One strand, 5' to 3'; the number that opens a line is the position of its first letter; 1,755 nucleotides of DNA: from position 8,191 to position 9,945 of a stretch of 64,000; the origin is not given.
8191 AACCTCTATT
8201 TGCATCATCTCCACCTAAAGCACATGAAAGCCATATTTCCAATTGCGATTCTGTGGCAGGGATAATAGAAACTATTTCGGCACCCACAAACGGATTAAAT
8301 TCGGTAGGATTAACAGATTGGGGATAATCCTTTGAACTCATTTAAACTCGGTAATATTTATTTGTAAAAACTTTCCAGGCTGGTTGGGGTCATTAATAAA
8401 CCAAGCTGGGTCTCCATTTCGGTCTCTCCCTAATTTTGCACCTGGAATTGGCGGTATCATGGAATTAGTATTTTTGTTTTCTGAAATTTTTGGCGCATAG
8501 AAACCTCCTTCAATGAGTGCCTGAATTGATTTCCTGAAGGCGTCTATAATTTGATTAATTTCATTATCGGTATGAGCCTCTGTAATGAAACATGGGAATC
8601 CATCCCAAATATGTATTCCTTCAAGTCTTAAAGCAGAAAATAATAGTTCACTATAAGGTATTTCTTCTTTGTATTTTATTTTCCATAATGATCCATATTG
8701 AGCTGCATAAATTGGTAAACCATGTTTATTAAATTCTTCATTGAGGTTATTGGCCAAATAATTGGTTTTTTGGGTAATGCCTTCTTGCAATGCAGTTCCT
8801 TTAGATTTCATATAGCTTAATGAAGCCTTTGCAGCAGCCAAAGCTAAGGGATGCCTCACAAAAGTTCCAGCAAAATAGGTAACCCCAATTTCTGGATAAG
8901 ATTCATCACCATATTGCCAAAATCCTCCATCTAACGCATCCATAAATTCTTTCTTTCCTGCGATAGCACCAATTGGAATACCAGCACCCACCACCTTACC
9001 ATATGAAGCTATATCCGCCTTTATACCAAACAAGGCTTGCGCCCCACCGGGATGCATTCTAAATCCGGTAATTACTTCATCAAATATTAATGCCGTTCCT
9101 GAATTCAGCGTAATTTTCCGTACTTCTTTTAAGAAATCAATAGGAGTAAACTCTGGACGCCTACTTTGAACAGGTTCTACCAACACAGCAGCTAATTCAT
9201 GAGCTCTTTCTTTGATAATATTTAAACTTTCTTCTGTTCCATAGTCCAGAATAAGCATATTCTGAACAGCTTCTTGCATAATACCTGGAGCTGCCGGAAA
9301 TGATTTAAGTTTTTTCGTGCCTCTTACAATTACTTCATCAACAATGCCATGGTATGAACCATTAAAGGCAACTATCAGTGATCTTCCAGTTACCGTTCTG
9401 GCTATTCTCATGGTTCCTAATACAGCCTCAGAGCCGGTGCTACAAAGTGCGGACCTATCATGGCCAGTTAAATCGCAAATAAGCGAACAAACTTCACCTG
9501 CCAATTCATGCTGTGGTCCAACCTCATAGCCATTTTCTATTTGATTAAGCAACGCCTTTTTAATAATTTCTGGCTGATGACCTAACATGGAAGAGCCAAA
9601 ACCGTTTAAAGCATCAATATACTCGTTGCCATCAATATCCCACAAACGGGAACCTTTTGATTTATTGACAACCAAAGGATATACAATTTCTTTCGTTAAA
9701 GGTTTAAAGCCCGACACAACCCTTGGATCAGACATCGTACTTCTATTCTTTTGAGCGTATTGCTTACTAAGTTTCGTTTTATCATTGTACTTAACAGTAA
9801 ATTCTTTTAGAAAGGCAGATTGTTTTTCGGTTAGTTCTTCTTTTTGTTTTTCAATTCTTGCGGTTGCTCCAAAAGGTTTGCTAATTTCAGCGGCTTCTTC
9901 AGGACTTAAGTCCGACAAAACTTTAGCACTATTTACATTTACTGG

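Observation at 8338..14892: Amino-acid-primed A-PCP-KS-AT-ACP-aminotransferase megasynthase (in-line beta-amination)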

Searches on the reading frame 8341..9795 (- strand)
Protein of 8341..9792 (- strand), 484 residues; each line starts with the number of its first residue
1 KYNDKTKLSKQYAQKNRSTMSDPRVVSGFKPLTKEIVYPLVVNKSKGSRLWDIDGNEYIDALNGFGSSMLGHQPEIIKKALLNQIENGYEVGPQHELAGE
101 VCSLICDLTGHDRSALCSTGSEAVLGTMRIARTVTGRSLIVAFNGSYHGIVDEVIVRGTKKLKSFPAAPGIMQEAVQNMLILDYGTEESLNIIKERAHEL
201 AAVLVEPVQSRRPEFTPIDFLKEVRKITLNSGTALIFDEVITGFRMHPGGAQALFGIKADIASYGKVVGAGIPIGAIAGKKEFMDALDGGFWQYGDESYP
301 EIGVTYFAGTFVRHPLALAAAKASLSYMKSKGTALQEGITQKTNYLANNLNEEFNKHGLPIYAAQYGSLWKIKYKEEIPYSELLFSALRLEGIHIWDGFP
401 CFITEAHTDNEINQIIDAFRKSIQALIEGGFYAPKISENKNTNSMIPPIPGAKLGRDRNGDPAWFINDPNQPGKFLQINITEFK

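Call 22: search_solved_structures(query=window:8341-9792:-, max_evalue=0.00001, show_alignments=2)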
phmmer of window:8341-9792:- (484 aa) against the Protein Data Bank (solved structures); distinct sequences matched with E-value up to 0.00001: 152 (the best 60 are shown).
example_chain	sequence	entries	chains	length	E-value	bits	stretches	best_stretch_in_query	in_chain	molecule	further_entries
6kfm_A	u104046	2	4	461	3.8e-122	411.8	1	1-432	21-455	Mycosubtilin synthase subunit A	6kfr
6kfu_A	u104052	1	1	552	6.4e-122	411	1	1-432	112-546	Mycosubtilin synthase subunit A,Mycosubtilin synthase subunit A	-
3bs8_A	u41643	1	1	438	4.1e-50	174.2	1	29-421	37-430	Glutamate-1-semialdehyde 2,1-aminomutase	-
3l44_A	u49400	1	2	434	1.6e-48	169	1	39-363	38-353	Glutamate-1-semialdehyde 2,1-aminomutase 1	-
5hdm_A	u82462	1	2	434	1.7e-48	168.9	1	38-369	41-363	Glutamate-1-semialdehyde 2,1-aminomutase 1, chloroplastic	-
5i92_A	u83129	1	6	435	4.6e-47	164.2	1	38-374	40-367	Glutamate-1-semialdehyde 2,1-aminomutase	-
4e77_A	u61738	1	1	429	2.1e-46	162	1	31-372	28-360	Glutamate-1-semialdehyde 2,1-aminomutase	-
3fq8_A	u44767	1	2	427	3.7e-46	161.2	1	38-347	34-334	Glutamate-1-semialdehyde 2,1-aminomutase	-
3k28_A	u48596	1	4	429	4.5e-46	160.9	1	37-377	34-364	Glutamate-1-semialdehyde 2,1-aminomutase 2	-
3fqa_A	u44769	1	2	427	6.9e-46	160.3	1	38-347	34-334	Glutamate-1-semialdehyde 2,1-aminomutase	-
3fq7_A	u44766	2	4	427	9.4e-46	159.9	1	38-347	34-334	Glutamate-1-semialdehyde 2,1-aminomutase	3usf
2hoy_A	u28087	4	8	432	9.9e-46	159.8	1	38-347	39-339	Glutamate-1-semialdehyde 2,1-aminomutase (GSAM) apo-form | Glutamate-1-semialdehyde 2,1-aminomutase (GSAM) pmp-form | Glutamate-1-semialdehyde 2,1-aminomutase (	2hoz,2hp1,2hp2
6w80_A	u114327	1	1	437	1.1e-45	159.7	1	38-375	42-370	Glutamate-1-semialdehyde 2,1-aminomutase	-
2gsa_A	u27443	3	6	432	1.9e-45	158.9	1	38-347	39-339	GLUTAMATE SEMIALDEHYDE AMINOTRANSFERASE | PROTEIN (GLUTAMATE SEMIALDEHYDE AMINOTRANSFERASE)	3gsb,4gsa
2e7u_A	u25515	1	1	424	1.7e-43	152.4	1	42-376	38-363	Glutamate-1-semialdehyde 2,1-aminomutase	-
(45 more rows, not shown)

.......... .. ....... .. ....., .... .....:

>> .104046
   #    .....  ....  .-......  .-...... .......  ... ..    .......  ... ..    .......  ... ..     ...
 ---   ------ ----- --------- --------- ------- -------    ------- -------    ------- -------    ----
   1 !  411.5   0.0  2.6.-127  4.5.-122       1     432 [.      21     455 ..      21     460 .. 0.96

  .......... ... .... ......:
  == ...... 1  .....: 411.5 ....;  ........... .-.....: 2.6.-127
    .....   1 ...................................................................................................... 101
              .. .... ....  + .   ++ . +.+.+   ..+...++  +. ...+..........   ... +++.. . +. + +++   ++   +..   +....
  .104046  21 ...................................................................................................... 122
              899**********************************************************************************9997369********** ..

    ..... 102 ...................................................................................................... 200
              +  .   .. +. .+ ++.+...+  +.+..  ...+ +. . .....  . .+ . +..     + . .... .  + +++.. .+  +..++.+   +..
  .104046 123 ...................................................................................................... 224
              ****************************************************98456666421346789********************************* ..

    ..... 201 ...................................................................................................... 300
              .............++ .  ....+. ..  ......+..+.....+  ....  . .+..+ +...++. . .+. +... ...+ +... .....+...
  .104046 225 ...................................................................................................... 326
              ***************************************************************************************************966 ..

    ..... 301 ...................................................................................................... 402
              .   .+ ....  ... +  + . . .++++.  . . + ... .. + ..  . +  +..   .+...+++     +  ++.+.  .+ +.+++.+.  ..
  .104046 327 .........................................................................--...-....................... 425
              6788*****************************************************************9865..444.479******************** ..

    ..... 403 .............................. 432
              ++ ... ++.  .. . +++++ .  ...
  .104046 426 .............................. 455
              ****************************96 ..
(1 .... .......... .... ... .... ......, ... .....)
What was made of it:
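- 8497..9792 (-): MycA-type class-III aminotransferase (AMT) domain (aa 1701-2132), PLP lysine Lys1966. 6KFM/6KFU MycA AMT at E 4e-122, aligned end to end with the YGK and DE(V/I)ITGFR motifs conserved (call 22).
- Closest known: Iturin-family subunit A. Same: The AMT domain aligns end to end with the solved MycA AMT (6KFM, E 4e-122), including the PLP lysine (call 22).
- Checked: Lys1966 in YGKVVG, which aligns with the YGK of the MycA aminotransferase structure (call 22)
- AMT domain: MycA AMT at E 4e-122 against 4e-50 for aminomutases (call 22).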

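Call 26: find_related_loci(query=A1, collection=genome_contigs, flank=10000)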
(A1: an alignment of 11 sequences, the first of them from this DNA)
Query A1 (440 aa) in genome_contigs; peptide patterns used: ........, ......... (x = any residue, [..] = any of these).
600 stretches matched a pattern (row limit reached: there are more); 564 encode a relative of the query (tblastn E <= 1e-3); the best 80 are kept; 80 distinct loci.
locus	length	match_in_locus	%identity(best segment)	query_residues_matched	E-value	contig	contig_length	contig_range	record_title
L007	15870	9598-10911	86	2-440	0e+0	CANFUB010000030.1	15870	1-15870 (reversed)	MAG: Bacteroidetes bacterium isolate Jr-16oct17-287 genome assembly, contig: Jr-16oct17-C6953, whole genome shotgun sequ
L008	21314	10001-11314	75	3-440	0e+0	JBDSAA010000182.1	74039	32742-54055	MAG: Ferruginibacter sp. isolate cluster1_bin.1 k127_9623606, whole genome shotgun sequence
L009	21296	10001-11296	75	2-433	0e+0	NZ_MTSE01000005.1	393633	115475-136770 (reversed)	Hymenobacter crusticola strain MIMBbqt21 scaffold5, whole genome shotgun sequence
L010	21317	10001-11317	73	1-439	0e+0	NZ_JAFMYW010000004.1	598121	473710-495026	Fibrella forsythiae strain HMF5405 4, whole genome shotgun sequence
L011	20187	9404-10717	77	2-439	0e+0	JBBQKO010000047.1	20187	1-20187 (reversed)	MAG: Chitinophagales bacterium isolate Co_metawrap_582 Cmw_582_k141_29518258_length_20187_cov_14.9972, whole genome shot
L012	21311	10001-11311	72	1-436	0e+0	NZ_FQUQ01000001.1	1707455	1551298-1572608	Pedobacter caeni strain DSM 16990, whole genome shotgun sequence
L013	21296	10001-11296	76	2-433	0e+0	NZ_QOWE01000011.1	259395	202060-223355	Larkinella punicea strain ZZJ9 Contig11, whole genome shotgun sequence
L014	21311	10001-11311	72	2-438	0e+0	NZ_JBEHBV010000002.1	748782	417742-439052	Pedobacter sp. ASV1-7 Scaffold2, whole genome shotgun sequence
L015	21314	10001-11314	71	3-440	0e+0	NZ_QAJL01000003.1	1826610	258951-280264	Pedobacter sp. KBW06 KBW6_GCCAAT_contig_3, whole genome shotgun sequence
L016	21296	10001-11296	73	2-433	0e+0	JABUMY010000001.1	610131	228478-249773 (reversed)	Flavisolibacter longurius strain BT320 5178.17J28-26.1_1_17J28-26.00001_5178.17J28-26.1, whole genome shotgun sequence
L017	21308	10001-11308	76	2-437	0e+0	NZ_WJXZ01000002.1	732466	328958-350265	Larkinella terrae strain KCTC 52001 kctcs2001_2, whole genome shotgun sequence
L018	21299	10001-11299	75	1-433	0e+0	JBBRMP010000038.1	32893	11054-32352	MAG: Cytophagales bacterium isolate La1_metabat2.055 LA1C_B2.055_k141_187361L_32893_cov_23.4331, whole genome shotgun se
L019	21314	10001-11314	72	3-440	0e+0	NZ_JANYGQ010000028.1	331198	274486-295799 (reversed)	MAG: Mucilaginibacter sp. isolate 341R_metabinner_5 341R_k141_887101, whole genome shotgun sequence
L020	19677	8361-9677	72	2-440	0e+0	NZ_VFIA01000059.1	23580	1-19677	Spirosoma utsteinense strain LMG 31447 Contig00059, whole genome shotgun sequence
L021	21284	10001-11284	75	1-428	0e+0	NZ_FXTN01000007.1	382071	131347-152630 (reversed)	Pedobacter westerhofensis strain DSM 19036, whole genome shotgun sequence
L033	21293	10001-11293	74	2-432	0e+0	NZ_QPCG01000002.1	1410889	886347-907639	Mucilaginibacter endophyticus strain RS1 Scaffold2, whole genome shotgun sequence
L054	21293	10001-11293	70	3-433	0e+0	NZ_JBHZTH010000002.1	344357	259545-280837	Winogradskyella sp. PE311 NODE_3_length_344357_cov_15.004055, whole genome shotgun sequence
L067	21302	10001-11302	68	1-434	0e+0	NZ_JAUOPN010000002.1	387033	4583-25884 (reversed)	Maribacter sp. 1_MG-2023 strain G3R17 KICIDAOE_2, whole genome shotgun sequence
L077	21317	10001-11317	70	2-440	0e+0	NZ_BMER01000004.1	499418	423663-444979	Parapedobacter pyrenivorans strain CGMCC 1.12195 sequence04, whole genome shotgun sequence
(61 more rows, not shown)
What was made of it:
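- Closest known: Iturin-family subunit A. Different: The hosts are Bacteroidota (call 26).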

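Call 36: search_protein_families(library=pfam, proteins=[L012:49-2217:+, L012:2850-3479:+, L012:17444-18610:-, L012:18620-19531:-, L012:19812-20693:+, L033:2488-3411:+, L033:3408-4583:+, L033:16234-16959:-, L033:17042-19432:+, L077:725-2752:+], max_evalue=0.0001)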
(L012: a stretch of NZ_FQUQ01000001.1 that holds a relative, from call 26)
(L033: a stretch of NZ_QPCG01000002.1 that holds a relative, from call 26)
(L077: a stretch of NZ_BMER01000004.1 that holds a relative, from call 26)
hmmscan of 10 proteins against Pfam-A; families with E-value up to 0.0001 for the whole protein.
L012:49-2217:+ (722 aa): 3 families
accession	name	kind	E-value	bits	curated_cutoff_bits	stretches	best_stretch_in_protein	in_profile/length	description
PF10459.15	Peptidase_S46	-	1.3e-204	682.3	22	1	25-719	2-697/698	Peptidase S46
PF13365.12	Trypsin_2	-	5.9e-09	37.2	27.6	0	640-671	113-144/144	Trypsin-like peptidase domain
PF00089.32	Trypsin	-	1.4e-07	32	20.6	0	65-209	19-158/220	Trypsin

L012:2850-3479:+ (209 aa): 0 families

L012:17444-18610:- (388 aa): 3 families
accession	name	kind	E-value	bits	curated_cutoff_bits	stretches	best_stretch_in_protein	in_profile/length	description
PF00535.33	Glycos_transf_2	-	5.4e-16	59.4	23.3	1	49-160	1-114/168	Glycosyl transferase family 2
PF13641.12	Glyco_tranf_2_3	-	7.8e-13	49.4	27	1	46-261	1-226/230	Glycosyltransferase like family 2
PF13632.12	Glyco_trans_2_3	-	2e-07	31.5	27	1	127-310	1-178/198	Glycosyl transferase family group 2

L012:18620-19531:- (303 aa): 2 families
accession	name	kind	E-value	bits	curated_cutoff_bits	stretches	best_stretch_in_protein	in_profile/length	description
PF00535.33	Glycos_transf_2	-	1.1e-21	78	23.3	1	5-179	1-166/168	Glycosyl transferase family 2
PF10111.15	Glyco_tranf_2_2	-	5.1e-05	23.3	27.3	1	30-141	27-143/276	Glycosyltransferase like family 2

L012:19812-20693:+ (293 aa): 1 family
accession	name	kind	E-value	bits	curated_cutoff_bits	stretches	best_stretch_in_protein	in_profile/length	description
PF02485.27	Branch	-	5.4e-23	82.3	23.4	1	3-248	1-240/250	Core-2/I-Branching enzyme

L033:2488-3411:+ (307 aa): 2 families
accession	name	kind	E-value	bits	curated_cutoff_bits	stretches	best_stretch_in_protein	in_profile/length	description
PF00535.33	Glycos_transf_2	-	4.8e-23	82.4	23.3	1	5-179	1-166/168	Glycosyl transferase family 2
PF13641.12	Glyco_tranf_2_3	-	5.6e-07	30.2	27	1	4-238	3-226/230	Glycosyltransferase like family 2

L033:3408-4583:+ (391 aa): 5 families
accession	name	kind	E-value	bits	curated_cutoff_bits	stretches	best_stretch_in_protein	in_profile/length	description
PF00535.33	Glycos_transf_2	-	1.4e-19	71.1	23.3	1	52-213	2-164/168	Glycosyl transferase family 2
PF13641.12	Glyco_tranf_2_3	-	9.1e-16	59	27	1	48-263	1-226/230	Glycosyltransferase like family 2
PF13632.12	Glyco_trans_2_3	-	3.3e-13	50.4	27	1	130-338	2-192/198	Glycosyl transferase family group 2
PF13506.12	Glyco_transf_21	-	1.4e-07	31.6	21.7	1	113-263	17-171/174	Glycosyl transferase family 21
PF10111.15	Glyco_tranf_2_2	-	2e-07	31.2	27.3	1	52-148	2-103/276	Glycosyltransferase like family 2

L033:16234-16959:- (241 aa): 2 families
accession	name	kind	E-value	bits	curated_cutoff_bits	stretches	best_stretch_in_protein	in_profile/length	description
PF00535.33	Glycos_transf_2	-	8.8e-30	104.3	23.3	1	7-131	1-120/168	Glycosyl transferase family 2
PF10111.15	Glyco_tranf_2_2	-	8.8e-08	32.4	27.3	1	7-111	1-103/276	Glycosyltransferase like family 2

L033:17042-19432:+ (796 aa): 3 families
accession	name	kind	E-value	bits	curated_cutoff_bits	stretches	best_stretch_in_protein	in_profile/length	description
PF00912.28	Transgly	-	1.2e-48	165.3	27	1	72-228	20-177/178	Transglycosylase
PF06832.18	BiPBP_C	-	9.5e-18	64.3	26.8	1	703-791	4-90/90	Penicillin-Binding Protein C-terminus Family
PF00905.27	Transpeptidase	-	3.2e-13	50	22.1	1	311-570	2-282/299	Penicillin binding protein transpeptidase domain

L077:725-2752:+ (675 aa): 6 families
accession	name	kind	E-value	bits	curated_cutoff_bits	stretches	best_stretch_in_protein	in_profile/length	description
PF01653.23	DNA_ligase_aden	-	3.3e-94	315.6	27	1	70-318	2-253/253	NAD-dependent DNA ligase adenylation domain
PF03120.22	DNA_ligase_OB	-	1.2e-31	108.8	32.9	1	322-396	2-76/79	NAD-dependent DNA ligase OB-fold domain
PF12826.13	HHH_2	-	8e-25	87.2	27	1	512-575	1-64/64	Helix-hairpin-helix motif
PF00533.33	BRCT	-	8.5e-16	58.4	21.3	1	599-671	6-78/78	BRCA1 C Terminus (BRCT) domain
PF03119.21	DNA_ligase_ZBD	-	2.9e-11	43.5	25.8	1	408-433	2-26/27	NAD-dependent DNA ligase C4 zinc finger domain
PF14520.12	HHH_5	-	6.9e-10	39.7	27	1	517-563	5-52/57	Helix-hairpin-helix domain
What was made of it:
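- Pedobacter, Mucilaginibacter and Parapedobacter: paired GT2 genes (call 36).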
